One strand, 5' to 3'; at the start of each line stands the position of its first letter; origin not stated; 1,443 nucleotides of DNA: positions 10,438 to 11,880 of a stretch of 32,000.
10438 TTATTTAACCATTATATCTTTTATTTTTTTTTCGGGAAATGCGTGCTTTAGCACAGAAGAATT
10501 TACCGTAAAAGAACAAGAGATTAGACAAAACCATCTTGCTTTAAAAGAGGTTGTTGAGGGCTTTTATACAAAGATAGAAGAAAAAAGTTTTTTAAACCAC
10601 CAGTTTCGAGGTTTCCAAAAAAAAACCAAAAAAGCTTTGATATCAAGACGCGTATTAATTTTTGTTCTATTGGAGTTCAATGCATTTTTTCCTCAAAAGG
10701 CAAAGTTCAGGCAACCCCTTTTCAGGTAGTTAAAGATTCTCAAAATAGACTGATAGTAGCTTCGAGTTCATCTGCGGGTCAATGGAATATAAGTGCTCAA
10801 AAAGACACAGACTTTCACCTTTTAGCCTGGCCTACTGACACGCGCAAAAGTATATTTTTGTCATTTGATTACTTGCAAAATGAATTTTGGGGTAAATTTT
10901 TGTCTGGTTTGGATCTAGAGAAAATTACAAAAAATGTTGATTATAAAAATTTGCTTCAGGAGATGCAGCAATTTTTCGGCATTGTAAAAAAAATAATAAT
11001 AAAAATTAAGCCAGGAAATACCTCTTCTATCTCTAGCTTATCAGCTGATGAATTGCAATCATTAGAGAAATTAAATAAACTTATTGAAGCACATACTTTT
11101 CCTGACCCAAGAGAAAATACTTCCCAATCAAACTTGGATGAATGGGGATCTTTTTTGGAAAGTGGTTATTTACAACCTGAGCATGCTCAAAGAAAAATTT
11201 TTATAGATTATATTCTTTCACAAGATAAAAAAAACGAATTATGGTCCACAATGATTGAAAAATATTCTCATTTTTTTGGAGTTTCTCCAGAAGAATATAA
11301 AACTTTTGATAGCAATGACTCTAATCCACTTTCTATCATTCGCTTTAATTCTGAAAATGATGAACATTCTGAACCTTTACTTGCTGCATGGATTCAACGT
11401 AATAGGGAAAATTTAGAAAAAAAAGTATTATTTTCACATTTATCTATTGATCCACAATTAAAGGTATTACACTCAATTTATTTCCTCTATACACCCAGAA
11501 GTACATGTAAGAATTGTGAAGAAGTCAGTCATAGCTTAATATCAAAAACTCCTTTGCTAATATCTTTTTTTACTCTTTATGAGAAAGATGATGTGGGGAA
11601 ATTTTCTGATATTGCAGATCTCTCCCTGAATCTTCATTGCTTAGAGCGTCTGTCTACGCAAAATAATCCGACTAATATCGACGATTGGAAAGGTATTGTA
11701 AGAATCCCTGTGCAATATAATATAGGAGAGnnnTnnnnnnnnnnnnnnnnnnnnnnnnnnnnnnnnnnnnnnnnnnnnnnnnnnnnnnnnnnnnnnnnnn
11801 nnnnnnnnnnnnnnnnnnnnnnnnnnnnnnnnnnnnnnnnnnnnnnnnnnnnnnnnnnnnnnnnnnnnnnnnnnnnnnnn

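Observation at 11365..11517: Possible nucleic-acid deaminase fold hidden in a secreted, family-less island protein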

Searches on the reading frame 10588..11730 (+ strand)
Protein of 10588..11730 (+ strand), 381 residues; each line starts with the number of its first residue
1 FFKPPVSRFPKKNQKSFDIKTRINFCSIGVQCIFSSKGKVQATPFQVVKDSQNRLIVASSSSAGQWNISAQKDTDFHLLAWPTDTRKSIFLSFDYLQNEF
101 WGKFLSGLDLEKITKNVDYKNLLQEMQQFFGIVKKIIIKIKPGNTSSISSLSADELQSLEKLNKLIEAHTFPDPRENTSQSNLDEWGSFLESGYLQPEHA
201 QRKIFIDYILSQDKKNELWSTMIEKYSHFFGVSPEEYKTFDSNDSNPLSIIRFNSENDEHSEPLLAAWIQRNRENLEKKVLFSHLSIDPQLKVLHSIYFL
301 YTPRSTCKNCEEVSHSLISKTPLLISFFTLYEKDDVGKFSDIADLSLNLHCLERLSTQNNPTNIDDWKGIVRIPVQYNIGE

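Call 15: search_solved_structures(query=A2, max_evalue=10, show_alignments=3)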
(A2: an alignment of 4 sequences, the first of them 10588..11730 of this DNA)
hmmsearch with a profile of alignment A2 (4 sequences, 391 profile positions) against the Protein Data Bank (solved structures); distinct sequences matched with E-value up to 10: 2.
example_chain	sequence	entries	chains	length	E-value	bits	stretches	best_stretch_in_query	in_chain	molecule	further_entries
2m1n_A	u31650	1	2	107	0.24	13.9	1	128-186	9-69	Type III secretion system filament chaperone CesA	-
8fre_A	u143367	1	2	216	2.5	10.5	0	164-203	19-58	RBL4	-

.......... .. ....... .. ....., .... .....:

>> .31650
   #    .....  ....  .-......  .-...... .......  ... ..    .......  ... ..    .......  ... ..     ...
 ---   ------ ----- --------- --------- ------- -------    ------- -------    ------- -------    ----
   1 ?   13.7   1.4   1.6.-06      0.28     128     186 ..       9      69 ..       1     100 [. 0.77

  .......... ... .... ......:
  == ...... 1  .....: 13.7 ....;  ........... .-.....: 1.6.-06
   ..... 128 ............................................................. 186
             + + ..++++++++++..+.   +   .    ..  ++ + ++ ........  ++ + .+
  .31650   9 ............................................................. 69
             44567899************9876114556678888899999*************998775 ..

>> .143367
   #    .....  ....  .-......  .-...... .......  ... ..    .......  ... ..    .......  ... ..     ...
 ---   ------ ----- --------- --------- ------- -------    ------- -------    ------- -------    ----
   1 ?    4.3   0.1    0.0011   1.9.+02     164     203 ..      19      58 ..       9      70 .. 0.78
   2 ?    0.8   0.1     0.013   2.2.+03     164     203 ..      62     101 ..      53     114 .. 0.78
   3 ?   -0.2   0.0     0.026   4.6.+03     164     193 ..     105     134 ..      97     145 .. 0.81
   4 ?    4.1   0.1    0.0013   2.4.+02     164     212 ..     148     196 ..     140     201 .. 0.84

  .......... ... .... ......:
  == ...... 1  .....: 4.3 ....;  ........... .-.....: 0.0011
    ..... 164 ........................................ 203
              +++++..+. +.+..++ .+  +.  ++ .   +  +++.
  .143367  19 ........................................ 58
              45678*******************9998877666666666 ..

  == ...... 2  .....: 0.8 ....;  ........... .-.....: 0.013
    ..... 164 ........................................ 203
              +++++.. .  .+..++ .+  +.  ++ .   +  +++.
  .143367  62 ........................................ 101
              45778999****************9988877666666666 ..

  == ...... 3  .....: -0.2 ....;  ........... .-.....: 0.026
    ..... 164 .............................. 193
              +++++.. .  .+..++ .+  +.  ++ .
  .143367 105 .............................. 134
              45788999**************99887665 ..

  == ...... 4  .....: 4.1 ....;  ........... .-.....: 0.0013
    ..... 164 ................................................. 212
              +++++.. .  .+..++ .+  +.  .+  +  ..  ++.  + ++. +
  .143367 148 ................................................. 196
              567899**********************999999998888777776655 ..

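Call 16: search_protein_families(library=ncbifam, proteins=[window:10588-11730:+], max_evalue=1)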
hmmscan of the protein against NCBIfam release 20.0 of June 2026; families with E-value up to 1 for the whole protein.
window:10588-11730:+ (381 aa): 0 families

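Call 18: find_related_loci(query=A2, collection=genome_contigs, flank=8000)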
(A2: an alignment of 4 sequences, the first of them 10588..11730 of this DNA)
Query A2 (381 aa) in genome_contigs; peptide patterns used: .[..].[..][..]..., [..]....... (x = any residue, [..] = any of these).
116 stretches matched a pattern, but none encodes a relative of the query by tblastn (E <= 1e-3).

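Call 21: predict_structure(alignment_id=A2)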
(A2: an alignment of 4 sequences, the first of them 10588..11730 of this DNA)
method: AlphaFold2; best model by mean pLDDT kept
length: 381 residues; sequences in the alignment: 4
mean_pLDDT: 41.1   pTM: 0.32
mean pLDDT of the five models: 41.1, 38.3, 36.5, 33.6, 32.1
residues with pLDDT >= 90: 0; 70-90: 35; 50-70: 74; < 50: 272
segments of 3 or more residues with pLDDT < 50: 1-99, 107-110, 167-170, 197-200, 202-204, 223-356, 360-381
pLDDT, mean of each block of 10 residues (from residue 1): 29 31 28 33 31 32 23 24 27 41 50 53 66 77 63 78 57 60 71 52 54 61 41 40 31 24 35 38 37 35 27 23 23 25 30 46 43 25 23
secondary structure, 60 per line:
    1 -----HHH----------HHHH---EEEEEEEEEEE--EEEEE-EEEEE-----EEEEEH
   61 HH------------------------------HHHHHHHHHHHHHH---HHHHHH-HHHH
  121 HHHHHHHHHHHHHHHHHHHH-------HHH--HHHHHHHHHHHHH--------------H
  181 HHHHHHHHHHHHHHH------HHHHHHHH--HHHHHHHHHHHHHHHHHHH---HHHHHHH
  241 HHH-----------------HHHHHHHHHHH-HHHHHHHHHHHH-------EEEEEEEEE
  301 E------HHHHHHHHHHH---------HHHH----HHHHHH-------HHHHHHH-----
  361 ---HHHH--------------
elements in order: H19-22 E26-36 E39-43 E45-49 E55-59 H93-106 H110-115 H117-140 H153-165 H180-195 H202-209 H212-230 H234-243 H261-271 H273-284 E292-301 H308-318 H328-331 H336-341 H349-355 H364-367

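Call 22: search_protein_representatives(alignment_id=A2)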
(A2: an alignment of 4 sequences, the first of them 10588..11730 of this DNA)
Query: 4 sequences, 391 profile positions. Proteins with E-value up to 0.001 (for the whole library): 17; up to 1e-10: 12; up to 1e-30: 7. The best 17 are listed.
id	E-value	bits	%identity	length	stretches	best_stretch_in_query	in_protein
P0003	8.6e-210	713.4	-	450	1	1-391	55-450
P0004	2.0e-190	649.6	-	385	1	1-389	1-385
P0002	1.0e-162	558.3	-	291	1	101-391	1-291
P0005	6.4e-45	170.6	-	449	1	11-389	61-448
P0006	1.1e-39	153.4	-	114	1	274-391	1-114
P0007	3.7e-34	135.2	-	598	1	22-346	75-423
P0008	1.3e-33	133.3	-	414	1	10-344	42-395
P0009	2.9e-20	89.4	-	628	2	10-178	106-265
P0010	1.1e-16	77.6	-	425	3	1-108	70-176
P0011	2.6e-15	73.1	-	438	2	213-347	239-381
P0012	4.4e-13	65.8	-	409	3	207-357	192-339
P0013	5.1e-12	62.3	-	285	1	3-110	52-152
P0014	7.8e-09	51.8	-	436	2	237-347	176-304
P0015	4.2e-06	42.8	-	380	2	234-378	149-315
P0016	1.7e-05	40.8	-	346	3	250-346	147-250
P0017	2.0e-05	40.6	-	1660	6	134-188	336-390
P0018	1.0e-04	38.2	-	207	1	256-345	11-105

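Call 26: find_homologous_proteins(query=A3, max_evalue=0.001)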
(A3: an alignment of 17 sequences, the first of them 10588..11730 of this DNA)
Query A3 (17 sequences) (381 aa, profile of the alignment): 5 proteins with E <= 0.001 among 8000 candidates.
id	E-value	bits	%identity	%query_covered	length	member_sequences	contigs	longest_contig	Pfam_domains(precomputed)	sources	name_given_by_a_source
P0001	3.9e-136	473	80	100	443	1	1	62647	-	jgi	jgi:hypothetical protein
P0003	6.7e-131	456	61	100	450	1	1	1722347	-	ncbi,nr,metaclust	ncbi:hypothetical protein IM40_08115 [Candidatus Paracaedimonas acanthamoebae]|nr:hypothetical prote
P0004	1.3e-105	372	47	99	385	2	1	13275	-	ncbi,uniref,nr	ncbi:MAG: hypothetical protein J0H12_07395 [Candidatus Paracaedimonas acanthamoebae]|uniref:Uncharac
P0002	1.0e-84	304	100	76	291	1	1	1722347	-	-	-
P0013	1.5e-71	260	33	22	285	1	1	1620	-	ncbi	-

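Call 28: list_cluster_members(proteins=[P0005, P0007, P0008, P0009, P0010, P0011, P0012, P0014, P0015, P0016])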
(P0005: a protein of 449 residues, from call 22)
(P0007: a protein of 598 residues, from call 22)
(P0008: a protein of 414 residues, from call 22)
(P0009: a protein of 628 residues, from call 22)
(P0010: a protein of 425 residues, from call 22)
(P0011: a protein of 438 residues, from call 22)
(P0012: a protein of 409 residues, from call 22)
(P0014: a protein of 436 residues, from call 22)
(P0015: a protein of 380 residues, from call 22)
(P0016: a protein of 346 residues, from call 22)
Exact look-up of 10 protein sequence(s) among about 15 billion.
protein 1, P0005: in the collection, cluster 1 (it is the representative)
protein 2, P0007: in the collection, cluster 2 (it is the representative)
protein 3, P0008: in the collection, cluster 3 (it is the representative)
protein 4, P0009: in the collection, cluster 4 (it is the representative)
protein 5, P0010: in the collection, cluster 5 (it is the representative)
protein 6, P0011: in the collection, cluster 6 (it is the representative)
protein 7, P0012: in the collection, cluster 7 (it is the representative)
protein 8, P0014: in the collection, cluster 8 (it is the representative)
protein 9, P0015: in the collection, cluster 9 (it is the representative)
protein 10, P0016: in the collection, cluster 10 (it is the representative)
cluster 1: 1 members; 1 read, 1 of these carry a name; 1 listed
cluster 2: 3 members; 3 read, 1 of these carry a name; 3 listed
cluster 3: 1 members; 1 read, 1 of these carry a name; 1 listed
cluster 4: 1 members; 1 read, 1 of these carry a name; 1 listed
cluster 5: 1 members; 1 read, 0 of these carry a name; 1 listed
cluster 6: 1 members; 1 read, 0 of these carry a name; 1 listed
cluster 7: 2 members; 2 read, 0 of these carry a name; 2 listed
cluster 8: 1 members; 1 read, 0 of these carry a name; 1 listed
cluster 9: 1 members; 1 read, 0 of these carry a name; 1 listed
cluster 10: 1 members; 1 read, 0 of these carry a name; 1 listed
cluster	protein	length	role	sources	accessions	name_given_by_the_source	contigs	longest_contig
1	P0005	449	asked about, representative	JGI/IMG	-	hypothetical protein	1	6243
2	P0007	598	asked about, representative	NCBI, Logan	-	-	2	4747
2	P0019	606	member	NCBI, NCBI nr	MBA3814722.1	MAG: hypothetical protein H0X26_09650 [Alphaproteobacteria bacterium] | hypothetical protein [Alphaproteobacteria bacterium]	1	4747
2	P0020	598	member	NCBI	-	-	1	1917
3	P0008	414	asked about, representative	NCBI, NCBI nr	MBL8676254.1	MAG: hypothetical protein JNJ47_02345 [Alphaproteobacteria bacterium] | hypothetical protein [Alphaproteobacteria bacterium]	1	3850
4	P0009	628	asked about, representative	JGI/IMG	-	hypothetical protein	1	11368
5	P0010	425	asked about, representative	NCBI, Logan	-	-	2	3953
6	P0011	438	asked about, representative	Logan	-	-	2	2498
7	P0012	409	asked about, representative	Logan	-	-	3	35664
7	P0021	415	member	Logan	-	-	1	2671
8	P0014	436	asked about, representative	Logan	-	-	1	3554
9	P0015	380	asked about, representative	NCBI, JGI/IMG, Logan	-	-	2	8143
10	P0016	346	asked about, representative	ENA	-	-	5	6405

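Call 30: find_encoding_contigs(protein=P0012, flank=8000, max_places=2)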
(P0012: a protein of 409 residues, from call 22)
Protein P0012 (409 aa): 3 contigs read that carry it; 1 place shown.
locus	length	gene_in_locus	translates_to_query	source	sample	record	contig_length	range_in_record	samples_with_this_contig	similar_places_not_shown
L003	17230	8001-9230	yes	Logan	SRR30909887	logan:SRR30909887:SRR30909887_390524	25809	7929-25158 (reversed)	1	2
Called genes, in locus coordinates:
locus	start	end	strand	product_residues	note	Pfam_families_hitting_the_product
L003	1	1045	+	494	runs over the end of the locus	PF01425:Amidase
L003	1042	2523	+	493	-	PF02934:GatB_N, PF02637:GatB_Yqey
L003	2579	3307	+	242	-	PF00119:ATP-synt_A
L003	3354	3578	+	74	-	PF00137:ATP-synt_C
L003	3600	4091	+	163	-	PF02326:YMF19, PF00430:ATP-synt_B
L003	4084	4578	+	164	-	PF00430:ATP-synt_B, PF05405:Mt_ATP-synt_B (weak)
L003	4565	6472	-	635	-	PF01578:Cytochrom_C_asm, PF16327:CcmF_C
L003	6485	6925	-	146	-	PF03100:CcmE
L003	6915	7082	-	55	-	PF04995:CcmD (weak)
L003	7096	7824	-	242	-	PF01578:Cytochrom_C_asm, PF27518:CcmC (weak)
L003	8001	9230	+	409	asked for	-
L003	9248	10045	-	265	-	-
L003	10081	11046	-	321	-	PF13365:Trypsin_2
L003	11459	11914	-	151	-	PF00011:HSP20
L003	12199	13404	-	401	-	-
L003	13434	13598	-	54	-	-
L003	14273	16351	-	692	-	PF03030:H_PPase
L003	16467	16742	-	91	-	PF01048:PNP_UDP_1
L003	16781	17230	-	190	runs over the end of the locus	PF04442:CtaG_Cox11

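Call 31: predict_structure(alignment_id=A3)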
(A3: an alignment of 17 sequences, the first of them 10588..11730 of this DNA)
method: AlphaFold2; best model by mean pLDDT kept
length: 381 residues; sequences in the alignment: 17
mean_pLDDT: 80.8   pTM: 0.79
mean pLDDT of the five models: 80.8, 77.8, 76.3, 76.0, 75.5
residues with pLDDT >= 90: 73; 70-90: 243; 50-70: 50; < 50: 15
segments of 3 or more residues with pLDDT < 50: 1-15
pLDDT, mean of each block of 10 residues (from residue 1): 42 52 84 85 89 90 75 79 79 82 79 84 91 91 73 93 85 84 90 87 86 84 89 91 72 67 90 84 64 86 83 80 81 66 82 83 86 85 52
secondary structure, 60 per line:
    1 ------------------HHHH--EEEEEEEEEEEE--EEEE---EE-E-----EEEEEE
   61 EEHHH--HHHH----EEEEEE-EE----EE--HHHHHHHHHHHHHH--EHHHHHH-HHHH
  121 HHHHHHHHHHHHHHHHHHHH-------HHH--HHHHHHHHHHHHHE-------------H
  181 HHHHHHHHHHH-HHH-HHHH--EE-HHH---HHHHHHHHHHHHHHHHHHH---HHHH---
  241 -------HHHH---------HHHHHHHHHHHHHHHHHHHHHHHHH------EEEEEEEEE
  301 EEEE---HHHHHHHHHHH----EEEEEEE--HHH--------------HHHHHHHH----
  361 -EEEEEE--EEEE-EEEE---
elements in order: H19-22 E25-36 E39-42 E55-62 H68-71 E76-81 H93-106 H110-115 H117-140 H153-165 H180-191 H197-200 H212-230 H234-237 H248-251 H261-285 E292-304 H308-318 E323-329 H349-356 E362-367 E370-373 E375-378

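Call 33: fold_search(model_id=the predicted structure, library=pdb)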
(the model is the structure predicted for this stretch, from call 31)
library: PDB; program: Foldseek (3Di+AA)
matches with E <= 10: 195; with E <= 0.001: 0
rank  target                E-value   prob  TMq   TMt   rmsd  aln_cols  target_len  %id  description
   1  6wmb_A                3.7e-02  0.09  0.13  0.14  29.0       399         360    8  Crystal structure of a soluble variant of full-length human APOBEC3G (pH 8.0) (released 2020-12-23)
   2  6wma_A                5.3e-02  0.09  0.14  0.15  30.9       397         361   10  Crystal structure of a soluble variant of full-length human APOBEC3G (pH 7.6) (released 2020-12-23)
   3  6x91_H                2.5e-01  0.38  0.11  0.08   6.4        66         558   20  Crystal structure of MBP-fused human APOBEC1 (released 2020-12-09)
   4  8cx1_F                3.6e-01  0.35  0.12  0.12   6.7        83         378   16  Cryo-EM structure of human APOBEC3G/HIV-1 Vif/CBFbeta/ELOB/ELOC dimeric complex in State 1 (released 2023-02-15)
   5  6wmc_A                3.6e-01  0.04  0.14  0.15  27.2       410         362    9  Crystal structure of a soluble variant of full-length human APOBEC3G (pH 9.0) (released 2020-12-23)
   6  8cx0_A                3.8e-01  0.41  0.13  0.13   6.7        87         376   17  Cryo-EM structure of human APOBEC3G/HIV-1 Vif/CBFbeta/ELOB/ELOC monomeric complex (released 2023-02-15)
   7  8cx1_A                3.8e-01  0.35  0.13  0.13   7.0        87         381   17  Cryo-EM structure of human APOBEC3G/HIV-1 Vif/CBFbeta/ELOB/ELOC dimeric complex in State 1 (released 2023-02-15)
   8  8h0i_A                4.1e-01  0.03  0.11  0.12  33.0       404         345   10  Cryo-EM structure of APOBEC3G-Vif complex (released 2023-07-19)
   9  4iou_B                4.3e-01  0.30  0.10  0.21   7.9        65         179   22  Crystal structure of the HIV-1 Vif binding, catalytically active domain of APOBEC3F (released 2013-05-29)
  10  7nz7_A                4.3e-01  0.28  0.14  0.29   8.5       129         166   13  Crystal structure of mouse ADAT2/ADAT3 tRNA deamination complex 1 (released 2021-05-05)
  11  3vow_A                4.6e-01  0.44  0.14  0.26   5.8        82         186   20  Crystal Structure of the Human APOBEC3C having HIV-1 Vif-binding Interface (released 2012-10-03)
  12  6x91_D                4.6e-01  0.10  0.14  0.10  14.3       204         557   12  Crystal structure of MBP-fused human APOBEC1 (released 2020-12-09)
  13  2nbq_MODEL_1_A        5.4e-01  0.33  0.12  0.22   6.7        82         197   16  NMR Structure of the C-Terminal Domain of human APOBEC3B (released 2016-06-01)
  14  5hx5_A                5.4e-01  0.23  0.10  0.21   8.1        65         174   22  APOBEC3F Catalytic Domain Crystal Structure (released 2016-05-18)
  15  8cx2_A                5.4e-01  0.21  0.11  0.11   6.9        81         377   20  Cryo-EM structure of human APOBEC3G/HIV-1 Vif/CBFbeta/ELOB/ELOC dimeric complex in State 2 (released 2023-02-15)
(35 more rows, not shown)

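Call 35: search_protein_families(library=pfam, alignment_id=A3, max_evalue=10)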
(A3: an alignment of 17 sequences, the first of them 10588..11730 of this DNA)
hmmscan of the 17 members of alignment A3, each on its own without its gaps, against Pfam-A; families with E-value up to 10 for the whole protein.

A. member 1, window:10588-11730:+ (381 aa): 1 family
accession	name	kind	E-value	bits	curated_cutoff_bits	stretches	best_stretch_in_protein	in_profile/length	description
PF11439.13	T3SchapCesA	-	0.026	15.1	29.1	1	119-176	9-69/95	Type III secretion system filament chaperone CesA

B. families by the number of members that match (of 17 scanned): 14 families
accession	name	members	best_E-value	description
PF14424.12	Toxin-deaminase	2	0.026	The BURPS668_1122 family of deaminases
PF18228.7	CdiI_N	1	0.0073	CdiI N-terminal domain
PF23594.1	RPN11_C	1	0.025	26S proteasome regulatory subunit RPN11 C-terminal domain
PF03754.18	At2g31720-like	1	0.025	B3 domain-containing protein At2g31720-like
PF11439.13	T3SchapCesA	1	0.026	Type III secretion system filament chaperone CesA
PF01051.27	Rep3_N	1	0.029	Initiator Replication protein, WH1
PF25291.1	CGLA_C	1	0.059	Lambda-carrageenase C-terminal domain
PF03444.21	HrcA_DNA-bdg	1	0.072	Winged helix-turn-helix transcription repressor, HrcA DNA-binding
PF11975.13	Glyco_hydro_4C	1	0.094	Family 4 glycosyl hydrolase C-terminal domain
PF12952.12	DUF3841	1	0.11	Domain of unknown function (DUF3841)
PF18375.7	CDH1_2_SANT_HL1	1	0.11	CDH1/2 SANT-Helical linker 1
PF16227.11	DUF4886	1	0.11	Domain of unknown function (DUF4886)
PF14440.12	XOO_2897-deam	1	0.12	Xanthomonas XOO_2897-like deaminase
PF24405.1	Pua-like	1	0.42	Pua-like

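Call 43: fold_search(model_id=the predicted structure, library=viral)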
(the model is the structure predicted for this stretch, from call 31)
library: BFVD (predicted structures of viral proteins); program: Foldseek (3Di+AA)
matches with E <= 10: 222; with E <= 0.001: 0
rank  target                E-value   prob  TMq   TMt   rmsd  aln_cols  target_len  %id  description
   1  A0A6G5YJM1            2.2e-01  0.13  0.14  0.25  25.9       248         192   11  (no name in the UniProt tables at hand)
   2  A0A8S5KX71            4.8e-01  0.02  0.09  0.08  34.4       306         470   14  Maturation protein [ssRNA phage AIN000]
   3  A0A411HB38            6.0e-01  0.04  0.11  0.15  20.8       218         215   12  Sulfhydryl oxidase [Homarus gammarus nudivirus]
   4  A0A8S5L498            1.1e+00  0.02  0.08  0.07  29.5       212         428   13  Maturation protein [ssRNA phage SRR5467139_1]
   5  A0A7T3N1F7            1.4e+00  0.02  0.10  0.16  14.9       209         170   13  Uncharacterized protein [Arthrobacter phage Wollypog]
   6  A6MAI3                1.4e+00  0.18  0.06  0.28  10.0        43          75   19  Gp118 [Lactococcus phage KSY1]
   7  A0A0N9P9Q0            1.4e+00  0.02  0.11  0.13  23.2       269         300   10  (no name in the UniProt tables at hand)
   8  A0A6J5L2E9            1.7e+00  0.03  0.10  0.17  20.2       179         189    8  Uncharacterized protein [uncultured Caudovirales phage]
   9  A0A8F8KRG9            1.7e+00  0.01  0.09  0.14  23.0       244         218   12  Uncharacterized protein [Clandestinovirus]
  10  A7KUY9                2.1e+00  0.08  0.08  0.12   7.9        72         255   14  (no name in the UniProt tables at hand)
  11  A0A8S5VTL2            2.1e+00  0.04  0.14  0.17  17.8       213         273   11  (no name in the UniProt tables at hand)
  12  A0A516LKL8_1          2.1e+00  0.03  0.11  0.05  22.4       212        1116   10  (no name in the UniProt tables at hand)
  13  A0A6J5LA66            2.1e+00  0.02  0.10  0.14  17.6       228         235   10  Uncharacterized protein [uncultured Caudovirales phage]
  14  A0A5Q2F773            2.2e+00  0.11  0.10  0.23   7.5        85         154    9  Deoxycytidylate deaminase [Gordonia phage Sixama]
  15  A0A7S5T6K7            2.2e+00  0.09  0.08  0.16   8.0        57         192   12  (no name in the UniProt tables at hand)
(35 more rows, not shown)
